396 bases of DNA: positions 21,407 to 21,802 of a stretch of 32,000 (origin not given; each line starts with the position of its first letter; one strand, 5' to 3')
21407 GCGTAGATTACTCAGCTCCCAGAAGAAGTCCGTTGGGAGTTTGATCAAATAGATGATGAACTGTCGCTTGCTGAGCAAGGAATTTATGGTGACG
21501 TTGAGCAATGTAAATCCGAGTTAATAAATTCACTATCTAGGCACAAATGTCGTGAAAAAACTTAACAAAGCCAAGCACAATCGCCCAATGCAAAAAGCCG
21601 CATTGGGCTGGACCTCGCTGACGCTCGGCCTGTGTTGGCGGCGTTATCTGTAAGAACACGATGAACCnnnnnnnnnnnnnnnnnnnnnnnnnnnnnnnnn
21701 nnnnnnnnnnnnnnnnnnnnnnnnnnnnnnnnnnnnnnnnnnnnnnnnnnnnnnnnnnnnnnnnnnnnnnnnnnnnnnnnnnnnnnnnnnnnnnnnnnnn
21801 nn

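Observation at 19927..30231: Sedentary-type chromosomal integron between ubiD and chrA whose cargo resembles an anti-phage or abortive-infection library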

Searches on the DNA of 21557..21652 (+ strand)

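Call 22: build_rna_model(alignment_id=A1, structure=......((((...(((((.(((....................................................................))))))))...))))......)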
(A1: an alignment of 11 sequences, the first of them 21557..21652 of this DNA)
Model R1 built from alignment A1 (11 sequences, 111 columns); structure: as given.
model positions 104; base pairs 12; branch points 0; effective number of sequences 10.34; information 0.59 bits per position. Calibrated on 0.2 Mb of random sequence (short: E-values are rough).
structure used (alignment columns):
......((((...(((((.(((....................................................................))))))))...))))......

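Call 23: search_with_rna_model(model_id=R1, source=window, max_evalue=10, filters=off)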
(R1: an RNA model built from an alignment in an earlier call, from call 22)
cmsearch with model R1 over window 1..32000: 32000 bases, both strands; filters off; matches with E-value up to 10: 19.
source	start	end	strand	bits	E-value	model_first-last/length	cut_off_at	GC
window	26595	26690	+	82.5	8.9e-20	1-104/104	no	0.52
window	21557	21652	+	81.9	1.3e-19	1-104/104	no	0.53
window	27427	27522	+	73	3e-17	1-104/104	no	0.55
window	25808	25904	+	69.7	2.3e-16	1-104/104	no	0.61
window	29636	29739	+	68.2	5.9e-16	1-104/104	no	0.43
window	28428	28516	+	67.2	1.1e-15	1-104/104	no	0.63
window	23477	23585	+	57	5.6e-13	1-104/104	no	0.65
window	22565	22645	+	55.2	1.7e-12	1-104/104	no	0.59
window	25146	25244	+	52.2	1.1e-11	1-104/104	no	0.56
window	24277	24343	+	45.4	6.9e-10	1-104/104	no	0.61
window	30135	30234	+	36.6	1.6e-07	1-104/104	no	0.5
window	14251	14280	-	13.4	0.24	1-104/104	no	0.53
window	20983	21065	-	12.5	0.42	1-104/104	no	0.3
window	28428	28516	-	9.8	2.2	1-104/104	no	0.63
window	25586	25626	+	8.8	4.2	1-104/104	no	0.39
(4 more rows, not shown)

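Call 24: search_with_rna_model(model_id=R1, sources=[L001, L002, L003, L004, L005, L006, L007, L008, L009, L010, L011, L012, L013, L014, L016, L017, L018, L019, L020, L021, L022, L023, L024, L026, L027, L028, L030, L031, L032, L033, L034, L035, L036, L037, L038, L039, L040, L043, L044, L050, L052, L053, L058, L059, L072, L075, L078], max_evalue=0.001)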
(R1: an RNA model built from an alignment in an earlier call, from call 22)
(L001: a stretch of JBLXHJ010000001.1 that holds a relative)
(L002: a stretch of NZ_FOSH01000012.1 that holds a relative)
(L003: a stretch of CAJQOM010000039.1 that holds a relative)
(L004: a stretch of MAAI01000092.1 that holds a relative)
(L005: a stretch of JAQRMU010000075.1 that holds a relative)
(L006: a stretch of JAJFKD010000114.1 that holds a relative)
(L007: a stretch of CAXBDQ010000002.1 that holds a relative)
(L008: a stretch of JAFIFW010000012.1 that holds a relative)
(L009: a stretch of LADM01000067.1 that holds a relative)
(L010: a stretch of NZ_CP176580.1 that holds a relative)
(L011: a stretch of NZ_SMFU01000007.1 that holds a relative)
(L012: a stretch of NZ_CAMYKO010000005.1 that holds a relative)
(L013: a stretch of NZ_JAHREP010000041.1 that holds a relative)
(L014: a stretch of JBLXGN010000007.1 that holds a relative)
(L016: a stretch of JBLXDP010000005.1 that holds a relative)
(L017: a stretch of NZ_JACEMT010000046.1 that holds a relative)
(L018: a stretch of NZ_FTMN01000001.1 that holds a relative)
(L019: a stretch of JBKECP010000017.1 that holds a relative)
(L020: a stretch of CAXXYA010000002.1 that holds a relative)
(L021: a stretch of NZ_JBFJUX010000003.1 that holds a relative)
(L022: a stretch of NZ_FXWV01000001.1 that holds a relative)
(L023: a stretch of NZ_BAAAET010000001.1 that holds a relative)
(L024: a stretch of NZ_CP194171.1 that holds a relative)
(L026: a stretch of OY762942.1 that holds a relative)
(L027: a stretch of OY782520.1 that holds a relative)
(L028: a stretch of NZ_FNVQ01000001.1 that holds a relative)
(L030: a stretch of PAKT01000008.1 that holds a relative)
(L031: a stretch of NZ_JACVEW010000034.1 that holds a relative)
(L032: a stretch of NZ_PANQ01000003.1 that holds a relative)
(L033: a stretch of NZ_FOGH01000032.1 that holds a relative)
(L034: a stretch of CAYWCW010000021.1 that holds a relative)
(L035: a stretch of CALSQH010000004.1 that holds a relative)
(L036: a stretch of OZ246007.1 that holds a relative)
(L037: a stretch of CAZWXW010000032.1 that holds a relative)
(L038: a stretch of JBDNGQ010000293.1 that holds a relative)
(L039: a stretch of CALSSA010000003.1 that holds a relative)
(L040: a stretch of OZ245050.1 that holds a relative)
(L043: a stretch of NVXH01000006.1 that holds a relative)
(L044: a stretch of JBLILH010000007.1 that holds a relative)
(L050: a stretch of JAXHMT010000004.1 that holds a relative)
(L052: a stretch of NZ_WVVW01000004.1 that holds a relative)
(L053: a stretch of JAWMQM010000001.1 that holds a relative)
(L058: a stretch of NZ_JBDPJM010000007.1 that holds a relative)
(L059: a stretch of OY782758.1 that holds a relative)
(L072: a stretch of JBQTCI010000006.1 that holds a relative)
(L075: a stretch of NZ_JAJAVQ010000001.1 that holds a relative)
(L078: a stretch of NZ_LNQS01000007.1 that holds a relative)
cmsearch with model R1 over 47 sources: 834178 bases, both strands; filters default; matches with E-value up to 0.001: 146.
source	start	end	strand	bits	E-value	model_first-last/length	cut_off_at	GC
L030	3040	3136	-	68.5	1.2e-14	1-104/104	no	0.62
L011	6668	6761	-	65.7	7.1e-14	1-104/104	no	0.49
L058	1397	1486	-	61.1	1.2e-12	1-104/104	no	0.57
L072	9318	9407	-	60.1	2.1e-12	1-104/104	no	0.59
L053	8957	9046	-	58.7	5.1e-12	1-104/104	no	0.53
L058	1030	1119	-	56.9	1.6e-11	1-104/104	no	0.6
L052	8475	8578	-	54.4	7.4e-11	1-104/104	no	0.42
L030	1331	1426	-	52.9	1.8e-10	1-104/104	no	0.62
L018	2116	2218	-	52.8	2e-10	1-104/104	no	0.47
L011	8010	8096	-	52.2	2.8e-10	1-104/104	no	0.57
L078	5662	5748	-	51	5.8e-10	1-104/104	no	0.46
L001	7765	7844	-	50.8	6.8e-10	1-104/104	no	0.57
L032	6308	6385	-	50.4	8.3e-10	1-104/104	no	0.55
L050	3957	4037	-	49.8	1.2e-09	1-104/104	no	0.58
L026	1969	2049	-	49.5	1.5e-09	1-104/104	no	0.53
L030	97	186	-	49.2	1.7e-09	1-104/104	no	0.56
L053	6812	6905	-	48.9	2.2e-09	1-104/104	no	0.56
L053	7333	7440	-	48.5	2.8e-09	1-104/104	no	0.57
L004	7757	7835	-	48.2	3.3e-09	1-104/104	no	0.61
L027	6867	6956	-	47.8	4.3e-09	1-104/104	no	0.54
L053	6003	6110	-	47.5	5.1e-09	1-104/104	no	0.58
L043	9117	9212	-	47.2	6.2e-09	1-104/104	no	0.53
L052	7984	8073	-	47.1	6.4e-09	1-104/104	no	0.54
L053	4140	4244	-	46.6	8.8e-09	1-104/104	no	0.6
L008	7002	7085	-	46.2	1.1e-08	1-104/104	no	0.55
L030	2605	2700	-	46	1.3e-08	1-104/104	no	0.56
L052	7551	7646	-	45.9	1.3e-08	1-104/104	no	0.61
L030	1832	1936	-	45.2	2.1e-08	1-104/104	no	0.59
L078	6905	6997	-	45.1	2.2e-08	1-104/104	no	0.61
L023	6204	6284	-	44.2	3.8e-08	1-104/104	no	0.56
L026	3511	3572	-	43.8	4.8e-08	1-104/104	no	0.5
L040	4396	4499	-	43.2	7.1e-08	1-104/104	no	0.49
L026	4057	4149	-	42.7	9.7e-08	1-104/104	no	0.52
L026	196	288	-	42.6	1e-07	1-104/104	no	0.55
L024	8677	8741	-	42.3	1.2e-07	1-104/104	no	0.4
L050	5309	5413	-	42.3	1.2e-07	1-104/104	no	0.57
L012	4864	4947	-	41.4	2.2e-07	1-104/104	no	0.69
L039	2486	2580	-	41.3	2.2e-07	1-104/104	no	0.54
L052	9398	9487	-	41.3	2.2e-07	1-104/104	no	0.61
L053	7771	7836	-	41.2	2.4e-07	1-104/104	no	0.55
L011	7608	7673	-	41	2.8e-07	1-104/104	no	0.5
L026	878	955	-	39.6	6.7e-07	1-104/104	no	0.49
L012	7067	7165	-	39.4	7.5e-07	1-104/104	no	0.62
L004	8151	8255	-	39.3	7.8e-07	1-104/104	no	0.42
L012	4205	4312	-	39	9.5e-07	1-104/104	no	0.46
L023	6616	6711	-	38.6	1.2e-06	1-104/104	no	0.61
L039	4113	4199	-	38.5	1.3e-06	1-104/104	no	0.6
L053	5077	5160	-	38.5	1.3e-06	1-104/104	no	0.6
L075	5556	5639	-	38.3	1.4e-06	1-104/104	no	0.64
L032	5098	5187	-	38.2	1.6e-06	1-104/104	no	0.53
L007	8315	8377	-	38.1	1.6e-06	1-104/104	no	0.51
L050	3034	3119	-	38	1.7e-06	1-104/104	no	0.59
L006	185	283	-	38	1.8e-06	1-104/104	no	0.57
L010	9366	9449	-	37.8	2e-06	1-104/104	no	0.64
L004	9004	9081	-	37.7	2e-06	1-104/104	no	0.59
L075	8034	8126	-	37.7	2.1e-06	1-104/104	no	0.61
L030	803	892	-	37.6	2.2e-06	1-104/104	no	0.6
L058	627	713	-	37.6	2.3e-06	1-104/104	no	0.53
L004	8584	8679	-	37.3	2.7e-06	1-104/104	no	0.53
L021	9251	9355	-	37.2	2.8e-06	1-104/104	no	0.59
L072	5100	5164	-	37.2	2.9e-06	1-104/104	no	0.58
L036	9254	9335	-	36.8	3.6e-06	1-104/104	no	0.55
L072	4763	4852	-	36.8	3.7e-06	1-104/104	no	0.56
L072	8827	8923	-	36.8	3.7e-06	1-104/104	no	0.49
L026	5928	6005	-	36.8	3.7e-06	1-104/104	no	0.5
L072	5485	5568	-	36.7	3.9e-06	1-104/104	no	0.6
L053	6425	6523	-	36.6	4e-06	1-104/104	no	0.54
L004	6916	7005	-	36.5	4.4e-06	1-104/104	no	0.51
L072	3609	3695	-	36.5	4.5e-06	1-104/104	no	0.53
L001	8188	8304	-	36.4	4.6e-06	1-104/104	no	0.52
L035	9202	9285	-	36.2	5.3e-06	1-104/104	no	0.56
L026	5060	5149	-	36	5.9e-06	1-104/104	no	0.49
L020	4714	4791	-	35.9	6.1e-06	1-104/104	no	0.47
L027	4258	4341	-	35.9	6.2e-06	1-104/104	no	0.55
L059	6026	6082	-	35.7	7e-06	1-104/104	no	0.61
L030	2163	2258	-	35.7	7e-06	1-104/104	no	0.56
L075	6513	6599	-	35.6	7.4e-06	1-104/104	no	0.57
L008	8643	8729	-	35.3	9.3e-06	1-104/104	no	0.53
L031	591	686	-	35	1.1e-05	1-104/104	no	0.6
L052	9003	9098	-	34.8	1.2e-05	1-104/104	no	0.59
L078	7395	7481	-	34.8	1.2e-05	1-104/104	no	0.55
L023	7099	7176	-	34.8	1.3e-05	1-104/104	no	0.56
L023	8044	8139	-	34.6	1.4e-05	1-104/104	no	0.61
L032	9311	9400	-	34.6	1.5e-05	1-104/104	no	0.54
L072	6101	6161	-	34.5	1.5e-05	1-104/104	no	0.51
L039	3400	3492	-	34.5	1.5e-05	1-104/104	no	0.53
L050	4628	4693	-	33.9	2.1e-05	1-104/104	no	0.61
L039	1929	2016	-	33.8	2.3e-05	1-104/104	no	0.5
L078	3293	3379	-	33.7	2.4e-05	1-104/104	no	0.57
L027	8961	9044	-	33.7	2.4e-05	1-104/104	no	0.49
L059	6542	6618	-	33.6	2.6e-05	1-104/104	no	0.52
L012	9244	9339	-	33.6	2.7e-05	1-104/104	no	0.56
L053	3351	3446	-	33.5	2.7e-05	1-104/104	no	0.53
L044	2212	2328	-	33.2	3.3e-05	1-104/104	no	0.47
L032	4335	4430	-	33.2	3.4e-05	1-104/104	no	0.62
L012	3278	3362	-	33.1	3.5e-05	1-104/104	no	0.53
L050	25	87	-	33.1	3.6e-05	1-104/104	no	0.56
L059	8371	8447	-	33.1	3.6e-05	1-104/104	no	0.49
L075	3370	3450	-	33.1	3.6e-05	1-104/104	no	0.51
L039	4640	4747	-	33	3.9e-05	1-104/104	no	0.48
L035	7470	7535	-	32.9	4e-05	1-104/104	no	0.52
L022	8143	8217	-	32.7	4.4e-05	1-104/104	no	0.41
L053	2788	2877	-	32.6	4.8e-05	1-104/104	no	0.59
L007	8974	9072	-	32.5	5e-05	1-104/104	no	0.55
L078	8436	8522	-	32.5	5.2e-05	1-104/104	no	0.57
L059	4471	4554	-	32.5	5.2e-05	1-104/104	no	0.55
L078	7790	7873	-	32.3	5.7e-05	1-104/104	no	0.63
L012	8276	8359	-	32.2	6.1e-05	1-104/104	no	0.57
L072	6867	6928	-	32.1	6.7e-05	1-104/104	no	0.53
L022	7175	7264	-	32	7.1e-05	1-104/104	no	0.57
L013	62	154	-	31.7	8.2e-05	1-104/104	no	0.44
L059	9113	9189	-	31.6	8.8e-05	1-104/104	no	0.48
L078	4121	4225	-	31.6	9e-05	1-104/104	no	0.52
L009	320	409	-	31.6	9.1e-05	1-104/104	no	0.58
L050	2649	2732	-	31.2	0.00011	1-104/104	no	0.64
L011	455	553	-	31.2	0.00012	1-104/104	no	0.47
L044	1392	1508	-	31.1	0.00012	1-104/104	no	0.43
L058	2368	2460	-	31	0.00013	1-104/104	no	0.54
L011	4626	4715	-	30.9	0.00014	1-104/104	no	0.54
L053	2206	2286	-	30.8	0.00014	1-104/104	no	0.52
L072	7616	7677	-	30.8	0.00015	1-104/104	no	0.47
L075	1931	2017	-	30.2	0.00021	1-104/104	no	0.6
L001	9256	9351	-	30.2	0.00021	1-104/104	no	0.54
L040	6089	6197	-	30.1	0.00022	1-104/104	no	0.57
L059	5003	5056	-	30.1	0.00022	1-104/104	no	0.48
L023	5576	5680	-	30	0.00024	1-104/104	no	0.53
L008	2439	2502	-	29.8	0.00026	1-104/104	no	0.53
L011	7114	7204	-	29.8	0.00027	1-104/104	no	0.53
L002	8845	8947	-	29.7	0.00029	1-104/104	no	0.47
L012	6568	6672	-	29.6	0.00031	1-104/104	no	0.55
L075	6088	6180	-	29.5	0.00032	1-104/104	no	0.58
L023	8481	8563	-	29.5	0.00033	1-104/104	no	0.57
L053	4478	4582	-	29.5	0.00033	1-104/104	no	0.55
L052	6619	6699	-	29.5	0.00033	1-104/104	no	0.65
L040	8975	9089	-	29.4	0.00035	1-104/104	no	0.5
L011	8977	9054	-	29.1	0.00041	1-104/104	no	0.55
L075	2801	2905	-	29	0.00045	1-104/104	no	0.5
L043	8319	8399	-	28.9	0.00046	1-104/104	no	0.47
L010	8455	8545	-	28.8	0.00051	1-104/104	no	0.57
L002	9322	9428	-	28.6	0.00055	1-104/104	no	0.57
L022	7680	7742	-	28.6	0.00057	1-104/104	no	0.49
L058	1980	2084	-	28.4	0.00065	1-104/104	no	0.51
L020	7011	7102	-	28.3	0.00067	1-104/104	no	0.52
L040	7423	7531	-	28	0.00084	1-104/104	no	0.58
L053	8489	8578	-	27.9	0.00086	1-104/104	no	0.59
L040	2367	2471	-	27.8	0.00093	1-104/104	no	0.52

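Call 65: search_with_rna_model(model_id=R1, sources=[L081, L082, L083, L084, L085], max_evalue=0.01)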
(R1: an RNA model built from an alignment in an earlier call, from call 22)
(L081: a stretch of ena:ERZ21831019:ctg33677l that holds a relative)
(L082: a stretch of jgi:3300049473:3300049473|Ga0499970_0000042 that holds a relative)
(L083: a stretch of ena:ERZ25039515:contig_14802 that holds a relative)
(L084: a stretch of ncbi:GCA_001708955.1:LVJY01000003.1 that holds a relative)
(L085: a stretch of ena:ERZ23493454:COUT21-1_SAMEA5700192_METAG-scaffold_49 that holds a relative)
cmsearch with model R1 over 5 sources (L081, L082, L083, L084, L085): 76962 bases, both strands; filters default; matches with E-value up to 0.01: 6.
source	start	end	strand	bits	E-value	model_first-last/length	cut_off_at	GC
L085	7884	7973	+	48.9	2e-10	1-104/104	no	0.56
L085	8916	9003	+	44.8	2.4e-09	1-104/104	no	0.56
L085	9312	9437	+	38.4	1.3e-07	1-104/104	no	0.44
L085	6853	6915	+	37.5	2.1e-07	1-104/104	no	0.54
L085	7253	7342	+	25.1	0.00045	1-104/104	no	0.58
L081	8733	8797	+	21.7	0.0036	1-104/104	no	0.57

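Call 88: search_with_rna_model(model_id=R1, sources=[L086, L087, L088, L089, L090], max_evalue=0.01)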
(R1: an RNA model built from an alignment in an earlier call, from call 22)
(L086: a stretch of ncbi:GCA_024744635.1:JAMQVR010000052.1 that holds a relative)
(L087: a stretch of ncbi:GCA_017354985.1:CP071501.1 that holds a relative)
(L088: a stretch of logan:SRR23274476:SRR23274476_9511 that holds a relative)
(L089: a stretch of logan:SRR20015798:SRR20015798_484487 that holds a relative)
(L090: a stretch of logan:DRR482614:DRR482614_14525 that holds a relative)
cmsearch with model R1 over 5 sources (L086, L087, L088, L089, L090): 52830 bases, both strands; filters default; matches with E-value up to 0.01: 6.
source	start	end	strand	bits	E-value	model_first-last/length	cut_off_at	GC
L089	4613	4715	+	57.3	7.9e-13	1-104/104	no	0.44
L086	5936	5988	+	44.4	2.1e-09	1-104/104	no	0.58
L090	6156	6239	+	42.1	8.9e-09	1-104/104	no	0.64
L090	7911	7988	+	37.9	1.1e-07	1-104/104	no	0.51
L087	5928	5988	+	37.7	1.3e-07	1-104/104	no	0.52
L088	7006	7110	+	27.9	5.5e-05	1-104/104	no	0.59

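Call 92: search_with_rna_model(model_id=R1, sources=[L091, L092, L093, L094, L095, L096, L097], max_evalue=0.01)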
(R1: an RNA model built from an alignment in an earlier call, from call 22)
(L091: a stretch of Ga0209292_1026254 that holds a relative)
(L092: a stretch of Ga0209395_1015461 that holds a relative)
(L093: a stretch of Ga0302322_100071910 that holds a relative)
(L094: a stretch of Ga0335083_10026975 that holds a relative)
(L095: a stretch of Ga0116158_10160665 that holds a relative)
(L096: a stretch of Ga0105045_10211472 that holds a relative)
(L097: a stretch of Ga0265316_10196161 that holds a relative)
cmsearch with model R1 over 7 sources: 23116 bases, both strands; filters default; matches with E-value up to 0.01: 1.
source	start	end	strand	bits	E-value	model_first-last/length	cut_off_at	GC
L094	2032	2127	+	22.3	0.00073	1-104/104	no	0.61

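Call 103: search_with_rna_model(model_id=R1, source=L089, max_evalue=1, filters=off)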
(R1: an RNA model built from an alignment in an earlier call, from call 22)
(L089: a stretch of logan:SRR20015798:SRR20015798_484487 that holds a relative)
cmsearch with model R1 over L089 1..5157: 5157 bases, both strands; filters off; matches with E-value up to 1: 4.
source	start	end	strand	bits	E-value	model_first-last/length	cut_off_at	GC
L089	4613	4715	+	57.3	7.8e-14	1-104/104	no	0.44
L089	2280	2384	+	10.8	0.2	1-104/104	no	0.57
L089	3469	3493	-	9.7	0.38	1-104/104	no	0.44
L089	3469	3493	+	8.6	0.78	1-104/104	no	0.44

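Call 112: search_with_rna_model(model_id=R1, source=L098, max_evalue=0.1, filters=off)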
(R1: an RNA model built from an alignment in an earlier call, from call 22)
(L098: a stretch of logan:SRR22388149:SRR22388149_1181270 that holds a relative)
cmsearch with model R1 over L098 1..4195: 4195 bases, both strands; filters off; matches with E-value up to 0.1: 0.
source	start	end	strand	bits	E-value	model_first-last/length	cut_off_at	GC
